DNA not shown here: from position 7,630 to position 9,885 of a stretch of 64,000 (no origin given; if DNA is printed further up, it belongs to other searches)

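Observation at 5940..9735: Acetamidino-sugar (WbuXYZ-type) module in which the HisH glutaminase is fused to a GT4 glycosyltransferase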

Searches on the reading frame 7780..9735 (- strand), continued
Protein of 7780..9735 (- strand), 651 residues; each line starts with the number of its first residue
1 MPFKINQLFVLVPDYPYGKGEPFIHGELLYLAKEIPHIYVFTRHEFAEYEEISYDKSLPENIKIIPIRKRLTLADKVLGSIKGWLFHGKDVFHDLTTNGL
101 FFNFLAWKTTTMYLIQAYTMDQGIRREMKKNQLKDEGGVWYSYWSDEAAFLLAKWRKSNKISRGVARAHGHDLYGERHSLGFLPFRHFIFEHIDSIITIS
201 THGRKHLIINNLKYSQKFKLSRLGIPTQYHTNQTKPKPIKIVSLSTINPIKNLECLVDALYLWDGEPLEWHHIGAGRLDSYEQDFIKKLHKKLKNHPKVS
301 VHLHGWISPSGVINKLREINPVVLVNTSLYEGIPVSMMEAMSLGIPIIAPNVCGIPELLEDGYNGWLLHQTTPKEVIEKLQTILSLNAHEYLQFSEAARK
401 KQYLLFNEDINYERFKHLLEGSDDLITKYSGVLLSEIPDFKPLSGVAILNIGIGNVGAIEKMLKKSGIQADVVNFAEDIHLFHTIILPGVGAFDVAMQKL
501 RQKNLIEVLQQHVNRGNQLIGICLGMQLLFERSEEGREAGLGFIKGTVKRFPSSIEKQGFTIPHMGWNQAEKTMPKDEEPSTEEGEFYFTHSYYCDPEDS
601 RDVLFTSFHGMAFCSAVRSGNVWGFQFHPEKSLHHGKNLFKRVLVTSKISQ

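Call 14: find_encoding_contigs(protein=P0008, flank=10000, max_places=2)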
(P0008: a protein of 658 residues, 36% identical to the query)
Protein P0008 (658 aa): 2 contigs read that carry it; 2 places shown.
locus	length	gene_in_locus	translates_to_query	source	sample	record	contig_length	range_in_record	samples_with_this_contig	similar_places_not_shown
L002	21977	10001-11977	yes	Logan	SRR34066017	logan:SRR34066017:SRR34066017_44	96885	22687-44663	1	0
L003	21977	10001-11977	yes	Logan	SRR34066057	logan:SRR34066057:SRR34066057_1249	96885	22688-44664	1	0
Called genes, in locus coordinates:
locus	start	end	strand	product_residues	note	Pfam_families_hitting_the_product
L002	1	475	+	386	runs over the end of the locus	PF13439:Glyco_transf_4, PF00534:Glycos_transf_1, PF13692:Glyco_trans_1_4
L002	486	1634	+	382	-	PF13439:Glyco_transf_4, PF00534:Glycos_transf_1, PF13692:Glyco_trans_1_4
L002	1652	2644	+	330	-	PF00535:Glycos_transf_2, PF13641:Glyco_tranf_2_3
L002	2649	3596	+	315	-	PF00535:Glycos_transf_2, PF10111:Glyco_tranf_2_2, PF13641:Glyco_tranf_2_3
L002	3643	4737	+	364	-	PF04577:Glyco_transf_61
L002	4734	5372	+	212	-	PF02585:PIG-L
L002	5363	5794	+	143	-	PF00583:Acetyltransf_1, PF13673:Acetyltransf_10, PF13508:Acetyltransf_7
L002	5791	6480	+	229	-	PF08889:WbqC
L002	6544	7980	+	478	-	PF03062:MBOAT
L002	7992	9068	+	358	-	-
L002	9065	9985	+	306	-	PF00535:Glycos_transf_2, PF10111:Glyco_tranf_2_2, PF13641:Glyco_tranf_2_3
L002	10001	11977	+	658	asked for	PF00534:Glycos_transf_1, PF13692:Glyco_trans_1_4, PF00117:GATase, PF07685:GATase_3 (faint)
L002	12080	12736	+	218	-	PF00977:His_biosynth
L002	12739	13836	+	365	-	-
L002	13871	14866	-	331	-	PF05050:Methyltransf_21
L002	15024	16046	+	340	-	PF01408:GFO_IDH_MocA, PF03447:NAD_binding_3 (weak), PF02894:GFO_IDH_MocA_C, PF22725:GFO_IDH_MocA_C3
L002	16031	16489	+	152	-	PF25087:GMPPB_C (faint), PF25084:LbH_EIF2B (faint), PF00132:Hexapep, PF14602:Hexapep_2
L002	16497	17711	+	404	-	PF04577:Glyco_transf_61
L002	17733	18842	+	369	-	PF00155:Aminotran_1_2, PF01041:DegT_DnrJ_EryC1, PF01053:Cys_Met_Meta_PP (weak), PF01212:Beta_elim_lyase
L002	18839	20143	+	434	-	PF00534:Glycos_transf_1 (weak)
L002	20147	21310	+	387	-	PF13439:Glyco_transf_4, PF13579:Glyco_trans_4_4, PF00534:Glycos_transf_1, PF13692:Glyco_trans_1_4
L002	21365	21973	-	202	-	PF25087:GMPPB_C (faint), PF25084:LbH_EIF2B (faint), PF00132:Hexapep, PF14602:Hexapep_2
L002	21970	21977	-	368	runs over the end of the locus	PF00586:AIRS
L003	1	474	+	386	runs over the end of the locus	PF13439:Glyco_transf_4, PF00534:Glycos_transf_1, PF13692:Glyco_trans_1_4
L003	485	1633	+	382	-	PF13439:Glyco_transf_4, PF00534:Glycos_transf_1, PF13692:Glyco_trans_1_4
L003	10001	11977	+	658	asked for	PF00534:Glycos_transf_1, PF13692:Glyco_trans_1_4, PF00117:GATase, PF07685:GATase_3 (faint)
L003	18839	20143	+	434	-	PF00534:Glycos_transf_1 (weak)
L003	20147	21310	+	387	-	PF13439:Glyco_transf_4, PF13579:Glyco_trans_4_4, PF20706:GT4-conflict (weak), PF00534:Glycos_transf_1, PF13692:Glyco_trans_1_4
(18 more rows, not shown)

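Call 16: find_related_loci(query=A1, collection=genome_contigs, flank=8000)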
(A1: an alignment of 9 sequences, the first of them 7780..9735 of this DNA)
Query A1 (651 aa) in genome_contigs; peptide patterns used: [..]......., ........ (x = any residue, [..] = any of these).
600 stretches matched a pattern (row limit reached: there are more); 388 encode a relative of the query (tblastn E <= 1e-3); the best 80 are kept; 80 distinct loci.
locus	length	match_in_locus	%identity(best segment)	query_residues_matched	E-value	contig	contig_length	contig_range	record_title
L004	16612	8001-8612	46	440-642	7e-48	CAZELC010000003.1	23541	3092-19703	MAG TPA_asm: uncultured Bacteroidales bacterium isolate SRP220891_co1_21 genome assembly, contig: NODE_4128_length_23541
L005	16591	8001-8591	44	446-641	4e-44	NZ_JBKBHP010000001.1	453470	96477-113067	MAG: Hylemonella sp. isolate 21H_026.bin.45 NODE_25_length_453470_cov_39.992551, whole genome shotgun sequence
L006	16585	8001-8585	43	446-641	2e-42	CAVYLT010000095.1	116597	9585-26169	MAG: Nitrospirota bacterium isolate MFD01299.bin.2.211 genome assembly, contig: contig_75452, whole genome shotgun seque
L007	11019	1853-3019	31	8-421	8e-42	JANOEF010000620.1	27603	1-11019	MAG: Acidobacteriota bacterium isolate SOY_65_metabat_394 SOY_65_k141_1284844, whole genome shotgun sequence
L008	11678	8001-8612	40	446-647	7e-42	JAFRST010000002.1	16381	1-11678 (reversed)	MAG: Clostridiales bacterium isolate RGIG2767 Goat_Omasum-5__c20214, whole genome shotgun sequence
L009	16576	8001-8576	42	446-640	9e-42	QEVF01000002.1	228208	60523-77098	MAG: Planctomycetota bacterium isolate PLA1 J3_scaffold_19, whole genome shotgun sequence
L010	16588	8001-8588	42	446-641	6e-41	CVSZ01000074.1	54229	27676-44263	Prochlorococcus marinus genome assembly CLC assembled cntgs, contig contig258, whole genome shotgun sequence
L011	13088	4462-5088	43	440-640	3e-41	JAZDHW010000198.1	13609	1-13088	MAG: Pseudomonadota bacterium isolate MEGAHIT-group-0.359 k141_17549123, whole genome shotgun sequence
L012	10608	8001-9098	29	7-382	6e-41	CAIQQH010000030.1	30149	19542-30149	MAG: uncultured Flavobacteriia bacterium isolate Kiruna3_bin-5384 genome assembly, contig: bin-5384:030/137, whole genom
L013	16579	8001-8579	43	446-640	2e-40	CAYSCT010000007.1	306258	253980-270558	MAG TPA_asm: uncultured Ohtaekwangia sp. isolate SRP290908_co2_113 genome assembly, contig: NODE_23_length_306258_cov_17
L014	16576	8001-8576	43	446-636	5e-40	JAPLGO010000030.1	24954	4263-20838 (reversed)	MAG: Campylobacterales bacterium isolate LacPavin_0419_WC90_MAG_36_25 LacPavin_0419_WC90_scaffold_717146, whole genome s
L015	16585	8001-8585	40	446-642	7e-40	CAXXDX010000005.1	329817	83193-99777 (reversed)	MAG: Christensenellaceae bacterium isolate 34c40ec2-27d6-4557-b6c8-0864980aefa8 genome assembly, contig: contig_5, whole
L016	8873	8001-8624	41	446-640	9e-40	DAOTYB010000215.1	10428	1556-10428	MAG TPA_asm: Anaerolineae bacterium isolate H23_303 k115_187753, whole genome shotgun sequence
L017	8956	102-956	34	371-642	4e-39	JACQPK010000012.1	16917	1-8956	MAG: Elusimicrobia bacterium isolate NC_groundwater_1305_Ag_S-0.2um_70_34 S_p2_S4_coassembly_k141_159110, whole genome s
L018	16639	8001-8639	38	446-649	1e-38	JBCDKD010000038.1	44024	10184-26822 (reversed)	MAG: Planctomycetota bacterium isolate P01_H01_bin.50 k141_583218_length_44024_cov_41.8372, whole genome shotgun sequenc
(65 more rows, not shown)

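Call 30: find_encoding_contigs(protein=P0001, flank=10000, max_places=3)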
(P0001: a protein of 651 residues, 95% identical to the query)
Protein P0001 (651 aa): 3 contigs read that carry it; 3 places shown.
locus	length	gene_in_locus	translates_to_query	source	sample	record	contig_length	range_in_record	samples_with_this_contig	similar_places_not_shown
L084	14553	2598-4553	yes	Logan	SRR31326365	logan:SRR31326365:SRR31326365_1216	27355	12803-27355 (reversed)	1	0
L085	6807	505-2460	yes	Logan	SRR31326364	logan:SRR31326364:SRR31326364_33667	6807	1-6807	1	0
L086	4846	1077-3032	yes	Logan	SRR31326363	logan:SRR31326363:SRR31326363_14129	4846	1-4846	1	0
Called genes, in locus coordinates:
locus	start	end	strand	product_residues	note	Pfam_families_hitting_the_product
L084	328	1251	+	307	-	PF00535:Glycos_transf_2, PF10111:Glyco_tranf_2_2, PF13641:Glyco_tranf_2_3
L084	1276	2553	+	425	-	PF00534:Glycos_transf_1, PF13692:Glyco_trans_1_4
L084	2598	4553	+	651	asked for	PF00534:Glycos_transf_1, PF13692:Glyco_trans_1_4, PF00117:GATase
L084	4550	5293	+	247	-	PF00977:His_biosynth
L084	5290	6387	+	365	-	-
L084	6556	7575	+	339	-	PF01408:GFO_IDH_MocA, PF03447:NAD_binding_3 (weak), PF02894:GFO_IDH_MocA_C, PF22725:GFO_IDH_MocA_C3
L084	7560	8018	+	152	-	PF25087:GMPPB_C (faint), PF25084:LbH_EIF2B (faint), PF00132:Hexapep (weak), PF14602:Hexapep_2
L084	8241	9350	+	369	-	PF00155:Aminotran_1_2, PF01041:DegT_DnrJ_EryC1, PF01053:Cys_Met_Meta_PP (weak), PF01212:Beta_elim_lyase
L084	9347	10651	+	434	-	PF13579:Glyco_trans_4_4 (faint), PF00534:Glycos_transf_1 (weak)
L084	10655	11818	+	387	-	PF13439:Glyco_transf_4, PF13579:Glyco_trans_4_4, PF00534:Glycos_transf_1, PF13692:Glyco_trans_1_4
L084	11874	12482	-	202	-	PF25087:GMPPB_C (faint), PF00132:Hexapep, PF14602:Hexapep_2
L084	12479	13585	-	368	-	PF00586:AIRS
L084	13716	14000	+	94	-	PF01521:Fe-S_biosyn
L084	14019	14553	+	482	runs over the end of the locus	PF19295:SufBD_N, PF01458:SUFBD_core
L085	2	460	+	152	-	?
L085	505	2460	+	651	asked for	PF00534:Glycos_transf_1, PF13692:Glyco_trans_1_4, PF00117:GATase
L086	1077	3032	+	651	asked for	PF00534:Glycos_transf_1, PF13692:Glyco_trans_1_4, PF00117:GATase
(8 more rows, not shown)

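Call 32: search_protein_representatives(protein=window:7780-9735:-)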
Query: 651 residues. Proteins with E-value up to 0.001 (for the whole library): 41193; up to 1e-10: 13468; up to 1e-30: 1840. The best 150 are listed.
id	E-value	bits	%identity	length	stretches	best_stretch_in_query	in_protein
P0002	0.0e+00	1021.3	66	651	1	1-649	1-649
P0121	4.4e-212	722.7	37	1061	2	7-642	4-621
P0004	4.6e-151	521.1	42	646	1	6-647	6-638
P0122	4.3e-138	478.3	39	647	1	7-643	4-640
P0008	4.9e-126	438.4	37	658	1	6-644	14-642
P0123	4.3e-90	319.7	39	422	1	4-421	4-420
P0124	1.6e-87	311.1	31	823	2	8-420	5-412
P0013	5.6e-84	299.5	36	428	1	5-416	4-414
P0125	3.5e-82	293.5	37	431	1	7-420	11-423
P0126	1.0e-81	292.0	29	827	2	7-415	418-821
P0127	5.0e-79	283.1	37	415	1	6-422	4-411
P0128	1.2e-75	272.0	37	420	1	7-419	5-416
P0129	8.9e-75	269.1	38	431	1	7-417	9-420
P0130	1.2e-58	215.7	28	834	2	7-415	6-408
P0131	3.3e-57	211.0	29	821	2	114-411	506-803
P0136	6.1e-53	196.9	31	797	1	8-419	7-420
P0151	6.4e-48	180.3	34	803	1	8-422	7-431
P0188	3.3e-44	168.1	30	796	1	7-422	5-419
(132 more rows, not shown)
